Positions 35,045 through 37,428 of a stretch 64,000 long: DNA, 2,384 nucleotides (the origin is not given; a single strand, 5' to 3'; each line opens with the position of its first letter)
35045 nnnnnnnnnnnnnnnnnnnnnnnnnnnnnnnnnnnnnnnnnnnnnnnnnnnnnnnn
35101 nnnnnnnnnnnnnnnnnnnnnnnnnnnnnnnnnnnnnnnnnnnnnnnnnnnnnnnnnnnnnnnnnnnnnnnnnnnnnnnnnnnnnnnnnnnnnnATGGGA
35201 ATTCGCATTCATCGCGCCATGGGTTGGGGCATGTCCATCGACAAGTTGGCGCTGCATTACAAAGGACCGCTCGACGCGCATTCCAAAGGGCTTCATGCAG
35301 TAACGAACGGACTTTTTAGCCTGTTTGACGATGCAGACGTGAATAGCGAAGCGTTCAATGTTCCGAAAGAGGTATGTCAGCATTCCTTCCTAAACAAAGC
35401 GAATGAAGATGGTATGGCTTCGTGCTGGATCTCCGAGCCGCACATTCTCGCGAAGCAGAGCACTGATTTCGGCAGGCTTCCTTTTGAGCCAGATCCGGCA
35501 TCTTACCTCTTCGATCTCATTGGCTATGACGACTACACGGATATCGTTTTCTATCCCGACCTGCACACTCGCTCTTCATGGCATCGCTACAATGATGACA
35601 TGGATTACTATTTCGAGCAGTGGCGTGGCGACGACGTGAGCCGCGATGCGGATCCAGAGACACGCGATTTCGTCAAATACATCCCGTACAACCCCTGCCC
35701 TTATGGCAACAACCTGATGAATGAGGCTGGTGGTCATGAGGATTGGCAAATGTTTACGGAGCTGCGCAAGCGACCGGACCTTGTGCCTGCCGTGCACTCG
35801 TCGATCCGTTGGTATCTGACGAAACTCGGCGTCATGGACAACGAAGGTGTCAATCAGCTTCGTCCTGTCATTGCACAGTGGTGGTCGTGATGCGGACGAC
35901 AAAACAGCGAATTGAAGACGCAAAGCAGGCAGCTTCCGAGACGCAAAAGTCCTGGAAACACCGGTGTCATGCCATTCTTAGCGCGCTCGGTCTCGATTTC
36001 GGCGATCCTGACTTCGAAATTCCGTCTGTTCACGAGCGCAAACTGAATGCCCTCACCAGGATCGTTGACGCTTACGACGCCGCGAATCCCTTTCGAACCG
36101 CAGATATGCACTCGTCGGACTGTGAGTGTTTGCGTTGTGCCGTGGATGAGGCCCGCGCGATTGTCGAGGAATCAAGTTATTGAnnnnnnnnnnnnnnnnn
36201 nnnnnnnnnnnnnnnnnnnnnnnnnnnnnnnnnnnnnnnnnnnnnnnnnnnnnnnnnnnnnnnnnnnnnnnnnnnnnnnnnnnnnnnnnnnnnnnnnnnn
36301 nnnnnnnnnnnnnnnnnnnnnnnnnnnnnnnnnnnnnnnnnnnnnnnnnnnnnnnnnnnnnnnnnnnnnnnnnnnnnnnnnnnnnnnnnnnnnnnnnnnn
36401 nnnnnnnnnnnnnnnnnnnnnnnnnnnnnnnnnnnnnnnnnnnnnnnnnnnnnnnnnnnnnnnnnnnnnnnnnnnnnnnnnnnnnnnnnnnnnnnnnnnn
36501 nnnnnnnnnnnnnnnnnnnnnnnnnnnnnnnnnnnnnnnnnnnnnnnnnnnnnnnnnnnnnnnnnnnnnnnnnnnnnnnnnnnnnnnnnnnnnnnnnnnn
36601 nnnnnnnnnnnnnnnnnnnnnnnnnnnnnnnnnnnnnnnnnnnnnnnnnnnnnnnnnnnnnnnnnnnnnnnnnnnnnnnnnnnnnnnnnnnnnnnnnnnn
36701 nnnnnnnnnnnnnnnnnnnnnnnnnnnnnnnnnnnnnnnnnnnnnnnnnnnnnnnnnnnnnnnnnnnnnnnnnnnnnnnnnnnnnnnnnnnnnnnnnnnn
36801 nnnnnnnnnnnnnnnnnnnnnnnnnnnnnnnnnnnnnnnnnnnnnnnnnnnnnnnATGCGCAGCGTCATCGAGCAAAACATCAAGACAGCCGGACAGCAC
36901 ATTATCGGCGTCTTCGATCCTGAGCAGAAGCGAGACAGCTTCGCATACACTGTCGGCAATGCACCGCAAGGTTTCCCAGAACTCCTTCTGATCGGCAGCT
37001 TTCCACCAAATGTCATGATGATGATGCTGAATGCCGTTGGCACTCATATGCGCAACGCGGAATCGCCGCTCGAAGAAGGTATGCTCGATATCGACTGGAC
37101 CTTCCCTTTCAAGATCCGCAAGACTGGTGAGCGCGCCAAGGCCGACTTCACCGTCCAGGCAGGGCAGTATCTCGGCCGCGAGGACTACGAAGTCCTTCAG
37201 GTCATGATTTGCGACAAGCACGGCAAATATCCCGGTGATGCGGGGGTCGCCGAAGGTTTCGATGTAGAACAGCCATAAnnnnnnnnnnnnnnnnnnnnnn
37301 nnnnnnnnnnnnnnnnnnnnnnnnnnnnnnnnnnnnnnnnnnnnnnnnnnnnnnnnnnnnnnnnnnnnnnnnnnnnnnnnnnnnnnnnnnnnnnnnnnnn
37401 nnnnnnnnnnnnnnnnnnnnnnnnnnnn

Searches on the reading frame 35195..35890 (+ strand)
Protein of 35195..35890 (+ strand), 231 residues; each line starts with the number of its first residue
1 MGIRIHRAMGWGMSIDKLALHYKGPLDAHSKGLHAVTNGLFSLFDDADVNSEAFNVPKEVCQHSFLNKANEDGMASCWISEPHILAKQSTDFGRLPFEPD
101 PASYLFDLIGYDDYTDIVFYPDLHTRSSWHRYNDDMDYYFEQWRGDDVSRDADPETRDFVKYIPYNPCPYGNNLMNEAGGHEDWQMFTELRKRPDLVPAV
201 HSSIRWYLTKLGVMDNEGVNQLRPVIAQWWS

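Call 3: search_protein_families(library=pfam, proteins=[window:35195-35890:+], max_evalue=0.01)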
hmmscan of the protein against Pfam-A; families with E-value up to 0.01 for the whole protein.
window:35195-35890:+ (231 aa): 0 families

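Call 4: search_protein_families(library=phrogs, proteins=[window:35195-35890:+], max_evalue=0.001)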
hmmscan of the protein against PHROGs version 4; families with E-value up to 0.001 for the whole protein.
window:35195-35890:+ (231 aa): 0 families

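Call 38: search_protein_families(library=pfam, proteins=[window:35195-35890:+], max_evalue=1)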
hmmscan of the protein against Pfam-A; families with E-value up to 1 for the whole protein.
window:35195-35890:+ (231 aa): 0 families

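Call 39: search_protein_families(library=ncbifam, proteins=[window:35195-35890:+], max_evalue=0.01)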
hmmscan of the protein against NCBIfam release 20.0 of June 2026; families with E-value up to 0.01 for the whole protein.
window:35195-35890:+ (231 aa): 0 families

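Call 41: search_dna_similar(query=window:35195-35890:+, collection=phages, mode=protein, max_rows=25, max_evalue=0.001)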
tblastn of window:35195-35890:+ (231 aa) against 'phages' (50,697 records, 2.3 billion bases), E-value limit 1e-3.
Records with a match: 4; places in all: 4; records where one place covers at least 80% of the query: 4.
Best place of each record, by identity: <60% 4.
By first word of the organism name: Rhizobium 3; Ochrobactrum 1.
By host as written in the record: Ochrobactrum sp. POC9 1; Rhizobium phaseoli N1_10 1; Rhizobium phaseoli N1_15 1; Rhizobium phaseoli N2_6 1.
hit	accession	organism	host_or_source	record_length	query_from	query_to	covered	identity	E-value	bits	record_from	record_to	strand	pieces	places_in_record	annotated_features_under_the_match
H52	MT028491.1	Ochrobactrum phage vB_OspM_OC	Ochrobactrum sp. POC9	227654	1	230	100%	39.0%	3e-41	155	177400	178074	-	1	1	hypothetical protein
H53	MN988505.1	Rhizobium phage RHph_N1_10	Rhizobium phaseoli N1_10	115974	1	230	100%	33.2%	8e-28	116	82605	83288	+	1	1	hypothetical protein (x2)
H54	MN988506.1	Rhizobium phage RHph_N1_15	Rhizobium phaseoli N1_15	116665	1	230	100%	33.2%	8e-28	116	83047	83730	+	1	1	hypothetical protein (x2)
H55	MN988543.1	Rhizobium phage RHph_N2_6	Rhizobium phaseoli N2_6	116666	1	230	100%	33.2%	8e-28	116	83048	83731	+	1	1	hypothetical protein (x2)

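Call 78: find_homologous_proteins(query=window:35195-35890:+, max_evalue=0.001)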
Query window:35195-35890:+ (231 aa): 17 proteins with E <= 0.001 among 76 candidates.
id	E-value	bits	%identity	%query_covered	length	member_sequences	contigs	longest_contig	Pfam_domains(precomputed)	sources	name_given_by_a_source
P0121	1.8e-162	557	100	100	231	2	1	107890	-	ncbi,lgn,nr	ncbi:hypothetical protein FHV99_004630 [Ochrobactrum sp. P20RRXII]|nr:hypothetical protein [Ochrobac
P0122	5.5e-134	463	83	100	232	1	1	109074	-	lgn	-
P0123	2.7e-127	442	79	100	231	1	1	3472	-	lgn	-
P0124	1.1e-80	289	56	100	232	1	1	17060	-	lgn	-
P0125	6.4e-48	181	46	100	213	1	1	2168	-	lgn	-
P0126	1.6e-41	160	41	100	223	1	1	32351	-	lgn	-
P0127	4.6e-40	156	43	100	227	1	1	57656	-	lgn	-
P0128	3.6e-39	153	39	100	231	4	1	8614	-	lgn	-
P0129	7.4e-38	149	39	100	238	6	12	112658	-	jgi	jgi:hypothetical protein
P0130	3.0e-36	143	39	100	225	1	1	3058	-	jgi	jgi:hypothetical protein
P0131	1.5e-35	141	39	100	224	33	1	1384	-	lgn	-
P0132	8.4e-35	138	40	100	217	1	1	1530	-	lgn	-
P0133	1.3e-34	138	38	100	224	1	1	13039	-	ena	-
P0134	1.0e-33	135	39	100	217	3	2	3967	-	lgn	-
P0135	6.2e-33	132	39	100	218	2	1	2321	-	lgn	-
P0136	1.8e-30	124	39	100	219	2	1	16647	-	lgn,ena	-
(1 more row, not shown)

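Call 79: find_encoding_contigs(protein=P0129, flank=5000, max_places=2)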
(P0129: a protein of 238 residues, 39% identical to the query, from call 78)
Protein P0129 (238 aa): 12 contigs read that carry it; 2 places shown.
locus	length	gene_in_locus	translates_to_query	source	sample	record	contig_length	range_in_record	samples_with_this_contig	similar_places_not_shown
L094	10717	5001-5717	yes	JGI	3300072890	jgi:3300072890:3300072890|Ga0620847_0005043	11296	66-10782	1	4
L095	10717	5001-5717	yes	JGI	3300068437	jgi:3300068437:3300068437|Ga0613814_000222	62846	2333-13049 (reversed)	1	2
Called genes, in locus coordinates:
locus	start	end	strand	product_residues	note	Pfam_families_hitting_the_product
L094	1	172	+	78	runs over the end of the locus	?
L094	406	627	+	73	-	-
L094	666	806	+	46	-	-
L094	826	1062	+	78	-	-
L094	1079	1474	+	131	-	-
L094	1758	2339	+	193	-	-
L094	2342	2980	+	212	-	PF14354:Lar_restr_allev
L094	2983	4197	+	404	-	PF01139:RtcB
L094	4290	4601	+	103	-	-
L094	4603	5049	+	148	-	-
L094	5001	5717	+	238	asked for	-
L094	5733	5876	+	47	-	-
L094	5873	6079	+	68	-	-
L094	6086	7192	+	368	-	-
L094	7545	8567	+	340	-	PF01467:CTP_transf_like, PF00293:NUDIX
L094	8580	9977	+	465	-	PF18127:NAMPT_N, PF04095:NAPRTase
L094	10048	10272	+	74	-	-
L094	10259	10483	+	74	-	-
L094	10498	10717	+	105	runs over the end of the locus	-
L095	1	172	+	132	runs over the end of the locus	-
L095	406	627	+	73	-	-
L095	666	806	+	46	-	-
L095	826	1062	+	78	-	-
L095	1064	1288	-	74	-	-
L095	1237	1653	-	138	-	-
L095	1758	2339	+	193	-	-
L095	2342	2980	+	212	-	PF14354:Lar_restr_allev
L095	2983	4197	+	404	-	PF01139:RtcB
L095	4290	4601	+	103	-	-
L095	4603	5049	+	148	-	-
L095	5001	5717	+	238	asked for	-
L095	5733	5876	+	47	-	-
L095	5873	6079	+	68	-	-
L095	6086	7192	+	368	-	-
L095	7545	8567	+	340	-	PF01467:CTP_transf_like, PF00293:NUDIX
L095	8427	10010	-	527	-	-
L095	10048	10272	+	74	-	-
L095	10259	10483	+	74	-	-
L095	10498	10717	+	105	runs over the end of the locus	-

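Call 80: find_encoding_contigs(protein=P0127, flank=5000, max_places=1)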
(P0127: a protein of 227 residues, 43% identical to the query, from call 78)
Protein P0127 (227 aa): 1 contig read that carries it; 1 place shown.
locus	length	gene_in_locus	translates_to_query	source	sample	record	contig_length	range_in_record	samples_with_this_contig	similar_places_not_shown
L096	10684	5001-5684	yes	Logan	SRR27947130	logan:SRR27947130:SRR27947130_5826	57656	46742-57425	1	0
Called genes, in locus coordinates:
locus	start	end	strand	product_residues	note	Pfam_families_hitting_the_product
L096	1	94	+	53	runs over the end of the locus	-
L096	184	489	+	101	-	-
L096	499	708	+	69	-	-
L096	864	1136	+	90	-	-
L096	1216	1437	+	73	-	-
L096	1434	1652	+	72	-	-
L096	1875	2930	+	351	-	PF00589:Phage_integrase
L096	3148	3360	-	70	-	-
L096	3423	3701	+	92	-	-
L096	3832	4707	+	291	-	PF00004:AAA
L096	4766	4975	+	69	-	-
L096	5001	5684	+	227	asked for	-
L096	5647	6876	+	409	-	PF01139:RtcB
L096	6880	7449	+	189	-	PF00149:Metallophos, PF12850:Metallophos_2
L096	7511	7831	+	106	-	-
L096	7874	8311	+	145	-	-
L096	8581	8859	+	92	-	-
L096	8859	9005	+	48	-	-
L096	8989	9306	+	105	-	-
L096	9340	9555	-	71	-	-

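Call 81: find_encoding_contigs(protein=P0124, flank=5000, max_places=1)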
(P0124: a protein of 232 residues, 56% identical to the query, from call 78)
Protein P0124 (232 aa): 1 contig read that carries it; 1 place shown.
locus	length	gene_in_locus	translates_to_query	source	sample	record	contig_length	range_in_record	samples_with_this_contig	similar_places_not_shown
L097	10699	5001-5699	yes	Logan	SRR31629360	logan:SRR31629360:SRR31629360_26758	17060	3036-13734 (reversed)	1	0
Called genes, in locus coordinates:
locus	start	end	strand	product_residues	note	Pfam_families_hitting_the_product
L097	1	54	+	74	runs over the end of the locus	-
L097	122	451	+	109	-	-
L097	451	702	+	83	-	-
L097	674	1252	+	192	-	PF00293:NUDIX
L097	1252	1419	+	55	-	-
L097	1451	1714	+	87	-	PF19419:DUF5983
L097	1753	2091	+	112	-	PF12599:DUF3768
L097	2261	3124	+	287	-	PF01145:Band_7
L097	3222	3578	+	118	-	-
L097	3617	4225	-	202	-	-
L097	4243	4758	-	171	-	-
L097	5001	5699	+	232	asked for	-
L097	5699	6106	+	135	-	-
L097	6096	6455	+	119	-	PF19800:DUF6283 (weak)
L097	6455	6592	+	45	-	-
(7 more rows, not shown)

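Call 83: find_related_loci(query=A5, collection=viral_contigs, flank=6000)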
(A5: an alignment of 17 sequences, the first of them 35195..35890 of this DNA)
Query A5 (231 aa) in viral_contigs; peptide patterns used: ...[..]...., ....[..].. (x = any residue, [..] = any of these).
56 stretches matched a pattern; 5 encode a relative of the query (tblastn E <= 1e-3); 5 distinct loci.
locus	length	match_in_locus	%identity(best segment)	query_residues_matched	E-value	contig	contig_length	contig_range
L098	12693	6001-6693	91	1-231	3e-148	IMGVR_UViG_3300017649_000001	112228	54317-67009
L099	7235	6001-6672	36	1-230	7e-39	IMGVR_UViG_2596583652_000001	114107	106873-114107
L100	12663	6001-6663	36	4-231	2e-37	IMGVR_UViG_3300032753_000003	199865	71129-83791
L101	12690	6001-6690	32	1-230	7e-30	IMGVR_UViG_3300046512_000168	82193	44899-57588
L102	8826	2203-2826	30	1-208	6e-19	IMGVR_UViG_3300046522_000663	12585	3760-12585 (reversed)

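Call 85: find_related_loci(query=A5, collection=metagenome_contigs, flank=6000)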
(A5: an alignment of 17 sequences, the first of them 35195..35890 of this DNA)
Query A5 (231 aa) in metagenome_contigs; peptide patterns used: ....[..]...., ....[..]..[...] (x = any residue, [..] = any of these).
134 stretches matched a pattern; 13 encode a relative of the query (tblastn E <= 1e-3); 13 distinct loci.
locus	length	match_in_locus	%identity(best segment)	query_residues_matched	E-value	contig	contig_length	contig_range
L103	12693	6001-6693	91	1-231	3e-148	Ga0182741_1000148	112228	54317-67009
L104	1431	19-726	38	1-231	8e-45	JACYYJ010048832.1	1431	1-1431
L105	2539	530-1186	41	1-231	2e-42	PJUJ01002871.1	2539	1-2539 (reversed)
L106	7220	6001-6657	41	1-231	2e-42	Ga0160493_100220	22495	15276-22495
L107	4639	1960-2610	40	1-231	5e-41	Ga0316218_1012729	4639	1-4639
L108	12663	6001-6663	36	4-231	2e-37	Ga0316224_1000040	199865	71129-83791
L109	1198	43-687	37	1-231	1e-37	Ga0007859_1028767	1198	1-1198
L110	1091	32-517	40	79-231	7e-37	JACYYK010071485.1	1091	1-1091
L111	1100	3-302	49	128-231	3e-26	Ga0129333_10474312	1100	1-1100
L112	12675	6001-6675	27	1-231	3e-22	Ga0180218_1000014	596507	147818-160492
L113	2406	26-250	51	157-231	1e-19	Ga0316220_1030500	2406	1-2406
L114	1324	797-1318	31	1-190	4e-17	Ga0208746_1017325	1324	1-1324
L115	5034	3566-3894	36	118-230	1e-15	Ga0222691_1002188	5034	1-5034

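Call 90: predict_structure(alignment_id=A5)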
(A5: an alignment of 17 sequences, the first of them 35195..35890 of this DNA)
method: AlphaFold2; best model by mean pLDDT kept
length: 231 residues; sequences in the alignment: 17
mean_pLDDT: 81.5   pTM: 0.83
mean pLDDT of the five models: 81.5, 80.9, 80.7, 79.7, 78.8
residues with pLDDT >= 90: 100; 70-90: 83; 50-70: 37; < 50: 11
segments of 3 or more residues with pLDDT < 50: 148-156
pLDDT, mean of each block of 10 residues (from residue 1): 71 96 95 93 95 90 64 63 92 89 93 89 83 56 52 56 78 81 79 85 93 95 86 62
secondary structure, 60 per line:
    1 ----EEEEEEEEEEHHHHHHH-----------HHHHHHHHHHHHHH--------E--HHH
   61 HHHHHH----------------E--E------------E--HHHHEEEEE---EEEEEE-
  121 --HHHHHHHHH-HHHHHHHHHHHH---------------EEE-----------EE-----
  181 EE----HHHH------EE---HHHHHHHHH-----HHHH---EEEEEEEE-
elements in order: E5-14 H15-21 H33-46 H58-66 H102-105 E106-110 E114-119 H123-131 H133-144 E160-162 H187-190 H202-210 H216-219 E223-230

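Call 98: find_related_loci(query=A5, collection=genome_contigs, flank=6000)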
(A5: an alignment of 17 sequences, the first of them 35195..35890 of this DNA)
Query A5 (231 aa) in genome_contigs; peptide patterns used: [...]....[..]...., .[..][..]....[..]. (x = any residue, [..] = any of these).
19 stretches matched a pattern; 2 encode a relative of the query (tblastn E <= 1e-3); 2 distinct loci.
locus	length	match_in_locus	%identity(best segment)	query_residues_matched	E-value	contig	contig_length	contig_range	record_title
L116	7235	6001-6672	36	1-230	2e-39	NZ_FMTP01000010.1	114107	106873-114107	Ancylobacter rudongensis strain CGMCC 1.1761, whole genome shotgun sequence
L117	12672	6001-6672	28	1-231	9e-21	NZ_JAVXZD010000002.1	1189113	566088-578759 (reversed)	Mesorhizobium sp. SP-1A contig2, whole genome shotgun sequence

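Call 99: fold_search(model_id=the predicted structure, library=viral)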
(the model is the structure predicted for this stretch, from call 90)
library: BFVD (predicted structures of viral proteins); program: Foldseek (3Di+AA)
matches with E <= 10: 56; with E <= 0.001: 0
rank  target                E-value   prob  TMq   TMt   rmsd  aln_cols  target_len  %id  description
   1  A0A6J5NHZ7            8.0e-01  0.03  0.14  0.16  24.2       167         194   12  Uncharacterized protein (Fragment) [uncultured Caudovirales phage]
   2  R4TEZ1                1.7e+00  0.01  0.16  0.17  17.1       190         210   14  (no name in the UniProt tables at hand)
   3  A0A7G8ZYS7            1.9e+00  0.03  0.10  0.15  16.2        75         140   23  Uncharacterized protein [Pasteurella phage vB_PmuP_Pa7]
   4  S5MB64                2.1e+00  0.01  0.09  0.15  17.0       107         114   14  Uncharacterized protein [Sinorhizobium phage phiM12]
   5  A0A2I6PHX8            2.7e+00  0.02  0.13  0.20  10.2       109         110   13  Uncharacterized protein [Pseudomonas phage PMBT3]
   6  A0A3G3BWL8            2.7e+00  0.01  0.12  0.13  15.8       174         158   10  (no name in the UniProt tables at hand)
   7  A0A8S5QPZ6            2.9e+00  0.04  0.25  0.36  13.4       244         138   11  Uncharacterized protein [Siphoviridae sp. ctE6L85]
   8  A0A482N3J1            3.3e+00  0.01  0.08  0.12  15.2       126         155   13  (no name in the UniProt tables at hand)
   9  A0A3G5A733            3.3e+00  0.01  0.10  0.11  18.0       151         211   10  Uncharacterized protein [Homavirus sp.]
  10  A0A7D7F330            3.8e+00  0.01  0.08  0.06  26.9        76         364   10  Nucleocapsid protein [Blattodean phenui-related virus OKIAV267]
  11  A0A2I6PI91            4.0e+00  0.02  0.12  0.24   5.4        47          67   17  Uncharacterized protein [Pseudomonas phage PMBT14]
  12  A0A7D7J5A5            4.0e+00  0.01  0.07  0.09  12.3        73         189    8  (no name in the UniProt tables at hand)
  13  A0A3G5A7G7            4.3e+00  0.02  0.13  0.14  12.7        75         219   16  PH domain-containing protein [Hyperionvirus sp.]
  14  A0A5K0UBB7            4.3e+00  0.01  0.09  0.03  17.4        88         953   14  Uncharacterized protein (Fragment) [Yasminevirus sp. GU-2018]
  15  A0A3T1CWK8            4.3e+00  0.01  0.12  0.16  13.0       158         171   13  Uncharacterized protein [Acanthamoeba castellanii medusavirus J1]
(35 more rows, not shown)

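Call 100: find_encoding_contigs(protein=P0126, flank=5000, max_places=1)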
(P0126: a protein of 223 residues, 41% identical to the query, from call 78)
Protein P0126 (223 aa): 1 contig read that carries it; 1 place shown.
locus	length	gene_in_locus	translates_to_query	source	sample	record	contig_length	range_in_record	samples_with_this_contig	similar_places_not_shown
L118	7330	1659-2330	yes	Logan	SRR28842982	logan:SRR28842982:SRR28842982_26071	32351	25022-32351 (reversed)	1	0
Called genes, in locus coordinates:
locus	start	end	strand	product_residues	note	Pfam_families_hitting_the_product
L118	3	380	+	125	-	?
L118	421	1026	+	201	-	-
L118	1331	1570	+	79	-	-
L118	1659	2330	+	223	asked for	-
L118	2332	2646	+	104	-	-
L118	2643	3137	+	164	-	PF07799:DUF1643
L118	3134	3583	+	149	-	-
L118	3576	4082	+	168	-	-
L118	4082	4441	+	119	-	-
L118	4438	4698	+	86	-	-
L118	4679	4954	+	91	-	-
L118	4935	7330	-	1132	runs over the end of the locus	PF19263:DUF5906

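Call 101: find_encoding_contigs(protein=P0133, flank=5000, max_places=1)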
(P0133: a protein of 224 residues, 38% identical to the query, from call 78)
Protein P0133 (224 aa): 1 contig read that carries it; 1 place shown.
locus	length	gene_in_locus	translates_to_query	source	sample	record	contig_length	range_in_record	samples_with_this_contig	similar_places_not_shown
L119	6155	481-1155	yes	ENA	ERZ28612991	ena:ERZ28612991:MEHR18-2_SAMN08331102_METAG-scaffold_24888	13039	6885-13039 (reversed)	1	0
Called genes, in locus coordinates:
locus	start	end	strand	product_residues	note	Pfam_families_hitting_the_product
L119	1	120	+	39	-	?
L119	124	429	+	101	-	-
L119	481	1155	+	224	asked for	-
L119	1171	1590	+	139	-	-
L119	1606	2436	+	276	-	PF14243:R2K_3, PF18299:R2K_2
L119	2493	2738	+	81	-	-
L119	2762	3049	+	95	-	-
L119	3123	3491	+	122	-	-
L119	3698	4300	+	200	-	PF00574:CLP_protease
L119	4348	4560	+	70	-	-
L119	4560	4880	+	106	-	-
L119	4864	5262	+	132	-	-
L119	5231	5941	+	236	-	PF03332:PMM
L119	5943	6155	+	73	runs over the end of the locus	-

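Call 102: find_encoding_contigs(protein=P0136, flank=5000, max_places=1)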
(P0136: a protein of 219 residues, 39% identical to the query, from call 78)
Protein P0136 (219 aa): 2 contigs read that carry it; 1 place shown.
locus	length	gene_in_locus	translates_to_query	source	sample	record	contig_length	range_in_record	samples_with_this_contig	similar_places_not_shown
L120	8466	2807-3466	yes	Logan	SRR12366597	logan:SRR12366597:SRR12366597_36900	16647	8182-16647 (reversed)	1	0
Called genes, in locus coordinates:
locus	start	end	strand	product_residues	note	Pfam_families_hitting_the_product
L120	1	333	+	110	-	?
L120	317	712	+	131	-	PF10686:YAcAr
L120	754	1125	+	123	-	PF14192:DUF4314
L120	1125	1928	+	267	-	PF14025:DUF4241 (weak)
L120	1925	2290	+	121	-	-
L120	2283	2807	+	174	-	-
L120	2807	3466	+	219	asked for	-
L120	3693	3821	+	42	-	-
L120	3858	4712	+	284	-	PF01145:Band_7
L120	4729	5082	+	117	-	-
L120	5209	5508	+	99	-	-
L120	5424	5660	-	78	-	-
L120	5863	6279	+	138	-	-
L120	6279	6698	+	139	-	-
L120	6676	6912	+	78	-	-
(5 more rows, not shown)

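Call 103: find_encoding_contigs(protein=P0128, flank=5000, max_places=1)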
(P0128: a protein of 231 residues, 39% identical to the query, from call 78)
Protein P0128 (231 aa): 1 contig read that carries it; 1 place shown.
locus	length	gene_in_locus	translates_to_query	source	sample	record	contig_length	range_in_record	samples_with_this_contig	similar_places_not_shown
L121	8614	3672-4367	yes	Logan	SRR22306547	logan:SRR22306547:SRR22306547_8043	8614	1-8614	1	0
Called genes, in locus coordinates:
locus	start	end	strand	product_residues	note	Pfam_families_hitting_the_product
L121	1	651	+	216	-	?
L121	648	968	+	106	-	-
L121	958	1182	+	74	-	-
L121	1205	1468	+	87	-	-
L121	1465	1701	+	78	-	-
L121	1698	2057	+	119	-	-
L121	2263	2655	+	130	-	-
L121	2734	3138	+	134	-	-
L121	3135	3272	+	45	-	-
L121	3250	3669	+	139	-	-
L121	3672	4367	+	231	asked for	-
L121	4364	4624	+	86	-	-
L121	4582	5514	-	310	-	-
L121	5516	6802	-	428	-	PF13472:Lipase_GDSL_2 (faint)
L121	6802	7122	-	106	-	-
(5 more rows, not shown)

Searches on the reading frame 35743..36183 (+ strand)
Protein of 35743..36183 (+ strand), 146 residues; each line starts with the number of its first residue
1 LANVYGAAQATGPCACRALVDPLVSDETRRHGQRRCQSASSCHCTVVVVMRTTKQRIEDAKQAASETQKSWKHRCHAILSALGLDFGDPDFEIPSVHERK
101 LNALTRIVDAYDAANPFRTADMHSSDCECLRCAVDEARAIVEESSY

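Call 38: search_protein_families(library=pfam, proteins=[window:35743-36183:+], max_evalue=1)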
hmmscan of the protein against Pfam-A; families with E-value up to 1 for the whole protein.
window:35743-36183:+ (146 aa): 2 families
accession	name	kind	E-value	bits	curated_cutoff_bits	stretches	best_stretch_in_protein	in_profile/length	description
PF20263.4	LYRM2-like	-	0.054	14.4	26.8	1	15-84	8-72/85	LYR motif-containing protein 2-like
PF07286.17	D-Glu_cyclase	-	0.13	12.6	25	1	33-71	37-76/143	D-glutamate cyclase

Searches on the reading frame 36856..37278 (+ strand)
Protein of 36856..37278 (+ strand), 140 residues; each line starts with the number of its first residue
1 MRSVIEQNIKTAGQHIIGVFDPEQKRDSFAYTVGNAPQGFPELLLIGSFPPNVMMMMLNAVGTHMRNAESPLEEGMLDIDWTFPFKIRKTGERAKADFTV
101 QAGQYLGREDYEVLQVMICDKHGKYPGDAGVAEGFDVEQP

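Call 3: search_protein_families(library=pfam, proteins=[window:36856-37278:+], max_evalue=0.01)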
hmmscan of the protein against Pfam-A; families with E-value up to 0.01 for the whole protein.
window:36856-37278:+ (140 aa): 1 family
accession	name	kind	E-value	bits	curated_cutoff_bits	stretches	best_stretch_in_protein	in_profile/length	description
PF14081.11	DUF4262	-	2.4e-23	83.2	28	1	8-131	1-126/127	Domain of unknown function (DUF4262)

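Call 4: search_protein_families(library=phrogs, proteins=[window:36856-37278:+], max_evalue=0.001)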
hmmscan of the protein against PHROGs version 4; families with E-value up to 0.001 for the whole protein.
window:36856-37278:+ (140 aa): 1 family
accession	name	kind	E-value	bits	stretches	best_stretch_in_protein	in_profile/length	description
phrog_17488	-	unknown function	9.3e-11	43.1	1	2-133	12-150/162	-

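Call 39: search_protein_families(library=ncbifam, proteins=[window:36856-37278:+], max_evalue=0.01)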
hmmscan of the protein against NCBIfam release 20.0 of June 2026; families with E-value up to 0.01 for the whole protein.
window:36856-37278:+ (140 aa): 0 families
